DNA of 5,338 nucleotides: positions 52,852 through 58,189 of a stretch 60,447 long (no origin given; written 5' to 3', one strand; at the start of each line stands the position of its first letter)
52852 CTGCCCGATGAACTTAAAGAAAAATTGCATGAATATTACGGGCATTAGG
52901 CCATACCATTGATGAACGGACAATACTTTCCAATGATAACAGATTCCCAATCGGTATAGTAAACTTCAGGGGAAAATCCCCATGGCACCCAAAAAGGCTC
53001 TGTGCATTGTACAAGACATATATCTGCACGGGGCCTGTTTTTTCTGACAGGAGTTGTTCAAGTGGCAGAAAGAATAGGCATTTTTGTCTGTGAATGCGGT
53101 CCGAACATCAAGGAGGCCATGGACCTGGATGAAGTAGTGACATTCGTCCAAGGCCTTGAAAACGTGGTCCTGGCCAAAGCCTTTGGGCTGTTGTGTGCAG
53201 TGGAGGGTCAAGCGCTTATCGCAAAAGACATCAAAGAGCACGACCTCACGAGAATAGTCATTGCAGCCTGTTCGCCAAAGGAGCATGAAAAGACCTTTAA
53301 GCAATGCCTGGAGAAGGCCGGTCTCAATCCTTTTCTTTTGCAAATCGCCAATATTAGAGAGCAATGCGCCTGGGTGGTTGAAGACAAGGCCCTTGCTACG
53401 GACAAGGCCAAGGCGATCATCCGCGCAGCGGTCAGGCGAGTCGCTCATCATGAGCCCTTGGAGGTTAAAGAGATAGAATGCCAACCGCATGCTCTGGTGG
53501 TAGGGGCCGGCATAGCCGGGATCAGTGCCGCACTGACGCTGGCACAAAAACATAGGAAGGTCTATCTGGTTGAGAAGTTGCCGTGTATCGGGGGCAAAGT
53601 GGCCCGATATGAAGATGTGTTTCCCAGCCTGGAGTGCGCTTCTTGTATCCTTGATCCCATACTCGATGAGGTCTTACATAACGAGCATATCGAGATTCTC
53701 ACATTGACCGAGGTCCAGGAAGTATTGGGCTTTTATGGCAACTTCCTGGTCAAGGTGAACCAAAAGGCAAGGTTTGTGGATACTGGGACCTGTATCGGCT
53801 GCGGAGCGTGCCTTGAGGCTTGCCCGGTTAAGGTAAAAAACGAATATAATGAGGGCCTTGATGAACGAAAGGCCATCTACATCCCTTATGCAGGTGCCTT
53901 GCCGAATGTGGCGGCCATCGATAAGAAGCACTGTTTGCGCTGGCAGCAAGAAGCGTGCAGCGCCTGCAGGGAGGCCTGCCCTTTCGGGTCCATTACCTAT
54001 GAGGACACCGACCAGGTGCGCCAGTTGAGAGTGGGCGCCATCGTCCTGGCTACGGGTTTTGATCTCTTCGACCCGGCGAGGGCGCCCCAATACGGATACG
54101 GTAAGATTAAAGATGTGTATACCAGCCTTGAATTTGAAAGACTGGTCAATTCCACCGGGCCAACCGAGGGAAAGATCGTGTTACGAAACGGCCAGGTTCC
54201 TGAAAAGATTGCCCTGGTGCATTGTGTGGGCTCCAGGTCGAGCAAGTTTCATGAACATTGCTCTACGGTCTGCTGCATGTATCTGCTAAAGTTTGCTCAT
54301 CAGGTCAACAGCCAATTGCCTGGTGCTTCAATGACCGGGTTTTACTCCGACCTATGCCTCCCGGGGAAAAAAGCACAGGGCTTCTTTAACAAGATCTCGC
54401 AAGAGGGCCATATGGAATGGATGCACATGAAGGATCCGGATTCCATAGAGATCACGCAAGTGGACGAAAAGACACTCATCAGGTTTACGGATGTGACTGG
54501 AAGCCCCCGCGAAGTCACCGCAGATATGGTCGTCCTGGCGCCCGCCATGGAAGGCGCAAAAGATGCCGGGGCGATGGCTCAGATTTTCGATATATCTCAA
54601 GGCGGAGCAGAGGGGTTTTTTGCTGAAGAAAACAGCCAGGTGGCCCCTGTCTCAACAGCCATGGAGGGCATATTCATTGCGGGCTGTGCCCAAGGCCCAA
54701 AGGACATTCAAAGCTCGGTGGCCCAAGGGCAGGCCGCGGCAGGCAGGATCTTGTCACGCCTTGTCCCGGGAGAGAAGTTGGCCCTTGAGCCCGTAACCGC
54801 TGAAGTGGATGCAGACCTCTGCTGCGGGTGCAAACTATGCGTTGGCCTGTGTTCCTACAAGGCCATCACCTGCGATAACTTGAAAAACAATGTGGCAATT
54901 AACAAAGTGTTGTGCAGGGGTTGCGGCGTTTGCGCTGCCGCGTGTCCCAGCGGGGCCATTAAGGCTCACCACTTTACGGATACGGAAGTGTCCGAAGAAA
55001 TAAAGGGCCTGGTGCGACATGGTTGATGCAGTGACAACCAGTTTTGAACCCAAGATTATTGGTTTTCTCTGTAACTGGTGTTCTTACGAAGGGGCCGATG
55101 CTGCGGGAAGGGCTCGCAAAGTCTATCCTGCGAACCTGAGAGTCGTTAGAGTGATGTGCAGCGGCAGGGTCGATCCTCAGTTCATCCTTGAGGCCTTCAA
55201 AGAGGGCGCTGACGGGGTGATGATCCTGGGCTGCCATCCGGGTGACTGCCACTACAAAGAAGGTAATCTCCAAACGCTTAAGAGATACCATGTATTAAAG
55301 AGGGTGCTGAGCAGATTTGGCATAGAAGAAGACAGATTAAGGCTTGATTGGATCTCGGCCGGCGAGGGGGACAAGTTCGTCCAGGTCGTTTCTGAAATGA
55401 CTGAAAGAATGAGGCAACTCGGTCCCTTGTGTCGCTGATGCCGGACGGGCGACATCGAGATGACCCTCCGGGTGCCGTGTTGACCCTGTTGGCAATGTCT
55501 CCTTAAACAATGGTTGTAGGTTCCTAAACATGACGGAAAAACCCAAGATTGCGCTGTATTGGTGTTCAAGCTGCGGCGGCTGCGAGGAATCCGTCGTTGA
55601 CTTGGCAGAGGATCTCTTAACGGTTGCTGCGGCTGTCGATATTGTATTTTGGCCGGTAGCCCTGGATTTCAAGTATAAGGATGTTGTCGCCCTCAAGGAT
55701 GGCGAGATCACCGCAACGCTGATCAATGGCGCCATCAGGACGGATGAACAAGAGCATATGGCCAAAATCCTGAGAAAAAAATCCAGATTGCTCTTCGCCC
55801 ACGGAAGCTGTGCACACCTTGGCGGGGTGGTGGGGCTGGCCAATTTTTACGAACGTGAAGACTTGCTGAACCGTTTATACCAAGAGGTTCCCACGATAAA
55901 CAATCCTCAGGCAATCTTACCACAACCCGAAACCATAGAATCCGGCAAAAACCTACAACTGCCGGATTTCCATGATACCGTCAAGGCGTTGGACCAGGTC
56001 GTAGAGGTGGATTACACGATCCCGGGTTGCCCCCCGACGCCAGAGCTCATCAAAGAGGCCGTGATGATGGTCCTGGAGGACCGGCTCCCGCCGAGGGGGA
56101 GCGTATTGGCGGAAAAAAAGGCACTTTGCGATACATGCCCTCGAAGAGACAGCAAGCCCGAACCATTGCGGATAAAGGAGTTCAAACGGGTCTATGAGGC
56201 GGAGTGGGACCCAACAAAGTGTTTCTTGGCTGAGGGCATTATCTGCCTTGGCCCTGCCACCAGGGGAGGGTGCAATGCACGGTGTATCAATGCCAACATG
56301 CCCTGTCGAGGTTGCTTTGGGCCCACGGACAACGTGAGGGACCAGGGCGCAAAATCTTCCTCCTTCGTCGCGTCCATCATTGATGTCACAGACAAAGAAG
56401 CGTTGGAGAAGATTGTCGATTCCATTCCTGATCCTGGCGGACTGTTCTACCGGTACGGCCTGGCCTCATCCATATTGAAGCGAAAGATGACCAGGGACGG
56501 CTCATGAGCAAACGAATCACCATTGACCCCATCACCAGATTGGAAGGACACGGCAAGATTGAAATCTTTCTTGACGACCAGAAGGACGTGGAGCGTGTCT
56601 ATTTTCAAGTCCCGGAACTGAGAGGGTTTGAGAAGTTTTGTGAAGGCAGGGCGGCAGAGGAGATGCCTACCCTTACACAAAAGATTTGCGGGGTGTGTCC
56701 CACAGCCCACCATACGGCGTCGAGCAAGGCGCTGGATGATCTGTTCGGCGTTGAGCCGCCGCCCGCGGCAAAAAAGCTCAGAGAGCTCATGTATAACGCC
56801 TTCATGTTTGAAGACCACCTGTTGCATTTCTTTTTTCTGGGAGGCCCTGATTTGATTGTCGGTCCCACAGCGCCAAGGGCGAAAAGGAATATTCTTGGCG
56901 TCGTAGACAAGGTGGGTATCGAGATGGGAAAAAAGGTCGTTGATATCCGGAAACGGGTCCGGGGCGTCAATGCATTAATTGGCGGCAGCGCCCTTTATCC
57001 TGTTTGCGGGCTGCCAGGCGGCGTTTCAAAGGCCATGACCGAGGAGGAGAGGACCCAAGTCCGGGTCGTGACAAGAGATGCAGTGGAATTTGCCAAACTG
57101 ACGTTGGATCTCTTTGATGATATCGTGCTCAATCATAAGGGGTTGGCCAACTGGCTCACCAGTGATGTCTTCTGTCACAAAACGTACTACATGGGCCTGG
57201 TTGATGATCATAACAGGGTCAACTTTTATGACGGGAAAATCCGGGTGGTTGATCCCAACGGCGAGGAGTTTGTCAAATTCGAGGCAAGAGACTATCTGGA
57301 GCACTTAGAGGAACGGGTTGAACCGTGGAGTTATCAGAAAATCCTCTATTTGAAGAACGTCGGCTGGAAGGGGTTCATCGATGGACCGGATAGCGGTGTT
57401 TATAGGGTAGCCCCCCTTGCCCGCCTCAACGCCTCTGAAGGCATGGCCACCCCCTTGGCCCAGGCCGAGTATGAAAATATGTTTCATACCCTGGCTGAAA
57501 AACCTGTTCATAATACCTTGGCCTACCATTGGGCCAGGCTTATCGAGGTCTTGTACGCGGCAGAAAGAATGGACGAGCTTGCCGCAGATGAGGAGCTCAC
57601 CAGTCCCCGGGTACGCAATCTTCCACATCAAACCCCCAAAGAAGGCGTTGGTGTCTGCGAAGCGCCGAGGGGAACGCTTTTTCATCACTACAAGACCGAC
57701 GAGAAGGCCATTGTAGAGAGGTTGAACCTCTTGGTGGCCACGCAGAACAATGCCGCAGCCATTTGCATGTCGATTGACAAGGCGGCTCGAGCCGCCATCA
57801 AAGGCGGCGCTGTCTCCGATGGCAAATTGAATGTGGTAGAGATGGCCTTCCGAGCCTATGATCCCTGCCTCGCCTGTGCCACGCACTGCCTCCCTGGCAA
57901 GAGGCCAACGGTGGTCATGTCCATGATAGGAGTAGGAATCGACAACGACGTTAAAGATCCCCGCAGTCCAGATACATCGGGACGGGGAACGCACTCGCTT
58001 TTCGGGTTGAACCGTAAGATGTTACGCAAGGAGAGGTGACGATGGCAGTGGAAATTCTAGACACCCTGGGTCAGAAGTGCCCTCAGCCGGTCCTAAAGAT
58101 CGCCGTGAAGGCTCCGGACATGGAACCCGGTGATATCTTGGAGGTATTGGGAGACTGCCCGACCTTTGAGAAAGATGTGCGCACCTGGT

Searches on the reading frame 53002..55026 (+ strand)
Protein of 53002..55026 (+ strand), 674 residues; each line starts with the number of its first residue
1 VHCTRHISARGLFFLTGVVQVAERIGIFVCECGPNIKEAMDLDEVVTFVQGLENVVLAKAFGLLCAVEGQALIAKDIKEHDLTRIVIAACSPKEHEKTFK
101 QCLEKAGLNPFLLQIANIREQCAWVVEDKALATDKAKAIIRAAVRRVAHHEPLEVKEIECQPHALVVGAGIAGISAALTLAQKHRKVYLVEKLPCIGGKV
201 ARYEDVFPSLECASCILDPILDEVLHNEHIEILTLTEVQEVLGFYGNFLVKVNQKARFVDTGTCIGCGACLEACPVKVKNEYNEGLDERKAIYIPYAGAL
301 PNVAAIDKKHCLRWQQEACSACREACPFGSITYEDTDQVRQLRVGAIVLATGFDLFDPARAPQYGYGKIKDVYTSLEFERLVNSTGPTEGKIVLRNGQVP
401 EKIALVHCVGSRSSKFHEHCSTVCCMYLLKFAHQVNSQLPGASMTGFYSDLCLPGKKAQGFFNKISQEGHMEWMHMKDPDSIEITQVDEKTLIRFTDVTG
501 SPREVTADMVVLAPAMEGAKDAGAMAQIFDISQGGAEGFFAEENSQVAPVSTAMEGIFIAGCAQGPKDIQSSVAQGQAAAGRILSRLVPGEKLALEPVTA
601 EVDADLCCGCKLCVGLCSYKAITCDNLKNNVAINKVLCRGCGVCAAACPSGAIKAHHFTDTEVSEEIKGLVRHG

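Call 52: search_protein_families(library=pfam, proteins=[window:53002-55026:+], max_evalue=0.00001)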
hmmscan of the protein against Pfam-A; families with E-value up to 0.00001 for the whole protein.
window:53002-55026:+ (674 aa): 14 families
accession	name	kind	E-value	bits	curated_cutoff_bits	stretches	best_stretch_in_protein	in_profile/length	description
PF00037.32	Fer4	-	5e-17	61.4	21.1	1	259-277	3-21/24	4Fe-4S binding domain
PF13484.11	Fer4_16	-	4.8e-12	46.9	30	1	264-328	2-65/66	4Fe-4S double cluster binding domain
PF12838.12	Fer4_7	-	3.1e-10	40.8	27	0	263-329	1-51/52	4Fe-4S dicluster domain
PF13187.11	Fer4_9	-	1.7e-09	38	27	0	607-653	2-52/52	4Fe-4S dicluster domain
PF13237.11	Fer4_10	-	2.7e-09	37.3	25.5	0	259-285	4-30/53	4Fe-4S dicluster domain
PF12837.12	Fer4_6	-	4.1e-09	36.4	25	0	631-653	2-24/24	4Fe-4S binding domain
PF13450.12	NAD_binding_8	-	1.6e-08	35.1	21.9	1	166-205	1-40/68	NAD(P)-binding Rossmann-like domain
PF07992.20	Pyr_redox_2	-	4.7e-07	30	26.1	0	164-211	3-45/291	Pyridine nucleotide-disulphide oxidoreductase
PF12797.12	Fer4_2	-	4.9e-07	29.7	24.5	1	257-276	3-22/22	4Fe-4S binding domain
PF14697.11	Fer4_21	-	5.6e-07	30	35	0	600-654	1-58/59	4Fe-4S dicluster domain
PF12831.13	FAD_oxidored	-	6.9e-07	29.3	27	1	165-200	3-38/416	FAD dependent oxidoreductase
PF13183.11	Fer4_8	-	3.3e-06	28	27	0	263-329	4-67/68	4Fe-4S dicluster domain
PF25160.1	LdpA_Fe-S-bd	-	4.6e-06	26.7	27.6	0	613-657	9-47/49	LdpA Fe-S cluster-binding domain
PF00890.30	FAD_binding_2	-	5.6e-06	26.2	20.4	1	164-199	2-37/414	FAD binding domain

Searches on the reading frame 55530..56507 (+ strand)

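Call 52: search_protein_families(library=pfam, proteins=[window:55530-56507:+], max_evalue=0.00001)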
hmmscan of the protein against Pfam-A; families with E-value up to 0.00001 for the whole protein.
window:55530-56507:+ (325 aa): 1 family
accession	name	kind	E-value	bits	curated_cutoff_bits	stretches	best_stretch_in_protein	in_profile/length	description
PF01058.29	Oxidored_q6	-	1.6e-21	76.8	27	1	15-180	1-127/128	NADH ubiquinone oxidoreductase, 20 Kd subunit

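Call 60: search_protein_families(library=ncbifam, proteins=[window:55530-56507:+], max_evalue=0.001)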
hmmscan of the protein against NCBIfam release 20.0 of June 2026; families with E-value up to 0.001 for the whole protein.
window:55530-56507:+ (325 aa): 16 families
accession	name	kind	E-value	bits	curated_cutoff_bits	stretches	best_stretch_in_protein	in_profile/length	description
NF045875.1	F420_non_VhuG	exception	1.2e-67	228.2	450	1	1-320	1-285/286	F420-non-reducing hydrogenase subunit VhuG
NF040836.1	sulfhyd_HydD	equivalog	2.9e-20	72.5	500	2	3-134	4-128/261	NADPH-dependent hydrogenase/sulfhydrogenase 1 subunit delta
NF040831.1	sulfhyd_ShyD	equivalog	1.3e-17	64.2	460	2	228-269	168-210/240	NAD(P)-dependent hydrogenase/sulfhydrogenase 2 subunit delta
TIGR03294.1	FrhG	equivalog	4.1e-15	56.1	245.5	2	147-185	106-144/228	coenzyme F420 hydrogenase subunit gamma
TIGR01957.1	nuoB_fam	subfamily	2.4e-08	34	142.7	1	111-181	73-138/145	NADH-quinone oxidoreductase subunit B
NF011392.0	PRK14817.1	equivalog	1.9e-07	31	271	1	97-199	79-173/182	NADH-quinone oxidoreductase subunit B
NF005012.1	PRK06411.1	subfamily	2.7e-07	30.3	116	1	148-181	121-154/166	NADH-quinone oxidoreductase subunit NuoB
NF011393.0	PRK14818.1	equivalog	9.5e-06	25.3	255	1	148-183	118-153/173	NADH dehydrogenase subunit B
NF011395.0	PRK14820.1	equivalog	1e-05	25.3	263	1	146-182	118-154/180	NADH-quinone oxidoreductase subunit B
NF011394.0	PRK14819.1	equivalog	4.4e-05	23.2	312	1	145-181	116-152/264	NADH-quinone oxidoreductase subunit B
NF009808.0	PRK13292.1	equivalog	4.7e-05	21.4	1156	1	144-182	108-146/791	NADH-quinone oxidoreductase subunit B/C/D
NF011388.0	PRK14813.1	equivalog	6.9e-05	22.8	294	1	115-183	87-151/189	NADH dehydrogenase subunit B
NF011390.0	PRK14815.1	equivalog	9.9e-05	21.7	281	1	149-185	121-156/183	NADH dehydrogenase subunit B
NF011391.0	PRK14816.1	equivalog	0.00011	21.8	283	1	112-179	109-171/196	NADH-quinone oxidoreductase subunit B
TIGR00391.1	hydA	subfamily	0.00058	19.1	179.5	0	162-254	188-280/365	hydrogenase small subunit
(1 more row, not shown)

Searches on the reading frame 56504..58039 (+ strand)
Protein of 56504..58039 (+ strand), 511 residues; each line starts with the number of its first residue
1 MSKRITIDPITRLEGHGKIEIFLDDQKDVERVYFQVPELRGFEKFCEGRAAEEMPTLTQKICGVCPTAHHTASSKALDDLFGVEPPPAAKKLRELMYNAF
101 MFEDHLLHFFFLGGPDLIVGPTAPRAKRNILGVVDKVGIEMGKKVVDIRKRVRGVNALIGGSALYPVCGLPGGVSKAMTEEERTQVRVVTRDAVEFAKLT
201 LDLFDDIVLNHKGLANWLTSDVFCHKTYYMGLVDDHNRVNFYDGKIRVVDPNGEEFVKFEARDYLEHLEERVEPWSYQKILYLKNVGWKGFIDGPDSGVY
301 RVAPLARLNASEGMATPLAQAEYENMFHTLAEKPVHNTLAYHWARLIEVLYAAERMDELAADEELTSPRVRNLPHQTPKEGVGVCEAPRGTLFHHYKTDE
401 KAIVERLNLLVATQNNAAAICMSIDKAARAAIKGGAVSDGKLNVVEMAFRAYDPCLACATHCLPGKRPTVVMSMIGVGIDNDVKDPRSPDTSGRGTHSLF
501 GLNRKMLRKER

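Call 52: search_protein_families(library=pfam, proteins=[window:56504-58039:+], max_evalue=0.00001)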
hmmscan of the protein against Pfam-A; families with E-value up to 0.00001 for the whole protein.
window:56504-58039:+ (511 aa): 1 family
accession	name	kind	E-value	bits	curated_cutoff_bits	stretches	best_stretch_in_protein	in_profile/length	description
PF00374.24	NiFeSe_Hases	-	1.5e-34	120.3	25.8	2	40-117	1-78/508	Nickel-dependent hydrogenase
